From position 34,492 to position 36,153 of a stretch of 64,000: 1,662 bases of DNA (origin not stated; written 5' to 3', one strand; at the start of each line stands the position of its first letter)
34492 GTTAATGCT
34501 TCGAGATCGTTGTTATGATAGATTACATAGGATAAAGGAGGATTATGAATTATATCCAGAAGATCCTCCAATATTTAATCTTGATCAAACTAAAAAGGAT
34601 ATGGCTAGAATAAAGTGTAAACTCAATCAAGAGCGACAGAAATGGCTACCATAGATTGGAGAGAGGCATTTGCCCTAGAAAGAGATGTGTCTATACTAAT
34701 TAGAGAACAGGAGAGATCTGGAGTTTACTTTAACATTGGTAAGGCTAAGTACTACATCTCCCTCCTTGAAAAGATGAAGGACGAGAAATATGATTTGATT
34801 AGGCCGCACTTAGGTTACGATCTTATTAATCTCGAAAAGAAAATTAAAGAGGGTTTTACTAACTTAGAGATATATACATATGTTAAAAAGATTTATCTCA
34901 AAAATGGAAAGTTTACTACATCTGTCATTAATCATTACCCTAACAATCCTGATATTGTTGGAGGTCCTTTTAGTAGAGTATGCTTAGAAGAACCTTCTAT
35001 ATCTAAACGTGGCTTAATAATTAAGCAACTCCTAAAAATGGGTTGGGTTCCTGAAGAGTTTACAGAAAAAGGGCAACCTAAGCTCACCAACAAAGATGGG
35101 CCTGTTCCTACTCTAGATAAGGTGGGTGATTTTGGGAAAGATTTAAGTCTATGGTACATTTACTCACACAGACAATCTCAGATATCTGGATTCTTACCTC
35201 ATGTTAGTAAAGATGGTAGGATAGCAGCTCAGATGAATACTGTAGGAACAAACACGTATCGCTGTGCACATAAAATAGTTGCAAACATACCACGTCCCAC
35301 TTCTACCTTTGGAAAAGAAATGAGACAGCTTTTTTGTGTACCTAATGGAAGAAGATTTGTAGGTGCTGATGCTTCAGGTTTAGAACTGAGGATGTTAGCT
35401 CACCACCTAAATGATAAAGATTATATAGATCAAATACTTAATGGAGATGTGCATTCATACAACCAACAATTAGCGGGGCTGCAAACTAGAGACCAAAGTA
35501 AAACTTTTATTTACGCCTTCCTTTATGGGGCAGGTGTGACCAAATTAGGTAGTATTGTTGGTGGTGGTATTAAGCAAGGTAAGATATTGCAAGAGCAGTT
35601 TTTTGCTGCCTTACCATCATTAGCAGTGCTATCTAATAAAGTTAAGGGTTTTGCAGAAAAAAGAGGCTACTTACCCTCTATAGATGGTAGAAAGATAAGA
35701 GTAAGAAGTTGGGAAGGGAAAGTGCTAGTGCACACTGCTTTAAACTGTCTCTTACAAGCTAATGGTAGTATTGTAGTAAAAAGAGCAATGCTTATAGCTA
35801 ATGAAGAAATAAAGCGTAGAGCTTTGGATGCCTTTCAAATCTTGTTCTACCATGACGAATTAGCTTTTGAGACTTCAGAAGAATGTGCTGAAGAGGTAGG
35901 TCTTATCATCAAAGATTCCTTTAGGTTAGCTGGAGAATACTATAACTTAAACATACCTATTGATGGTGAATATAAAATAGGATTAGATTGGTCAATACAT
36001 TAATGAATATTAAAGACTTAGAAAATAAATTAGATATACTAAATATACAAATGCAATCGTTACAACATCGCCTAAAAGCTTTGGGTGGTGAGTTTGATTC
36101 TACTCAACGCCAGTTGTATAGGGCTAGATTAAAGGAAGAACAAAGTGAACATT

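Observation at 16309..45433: One conserved 37-39 bp element starts at the predicted +1 of three leftward promoters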

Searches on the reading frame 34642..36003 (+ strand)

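Call 14: search_protein_families(library=phrogs, proteins=[window:34642-36003:+], max_evalue=0.001)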
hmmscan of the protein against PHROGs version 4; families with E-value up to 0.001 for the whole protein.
window:34642-36003:+ (453 aa): 8 families
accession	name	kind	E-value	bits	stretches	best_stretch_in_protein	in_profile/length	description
phrog_17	-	DNA, RNA and nucleotide metabolism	1.9e-84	285.6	1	7-450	834-1230/1445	DNA polymerase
phrog_15971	-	DNA, RNA and nucleotide metabolism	1.5e-74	252.4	1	11-451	5-373/376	DNA polymerase I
phrog_6375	-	DNA, RNA and nucleotide metabolism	1.8e-17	64.9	1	294-394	1-110/204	DNA polymerase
phrog_24147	-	DNA, RNA and nucleotide metabolism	1.6e-15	58.1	1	363-450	2-89/93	DNA polymerase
phrog_2573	-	DNA, RNA and nucleotide metabolism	4.7e-11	43.4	1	228-447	6-271/336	DNA polymerase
phrog_8888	-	DNA, RNA and nucleotide metabolism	1.4e-09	39.3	1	227-410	1-191/295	DNA polymerase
phrog_16667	-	DNA, RNA and nucleotide metabolism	2.7e-05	24.8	1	305-395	4-90/229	DNA polymerase I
phrog_5995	-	DNA, RNA and nucleotide metabolism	5.8e-05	23.8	1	309-424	20-141/236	DNA polymerase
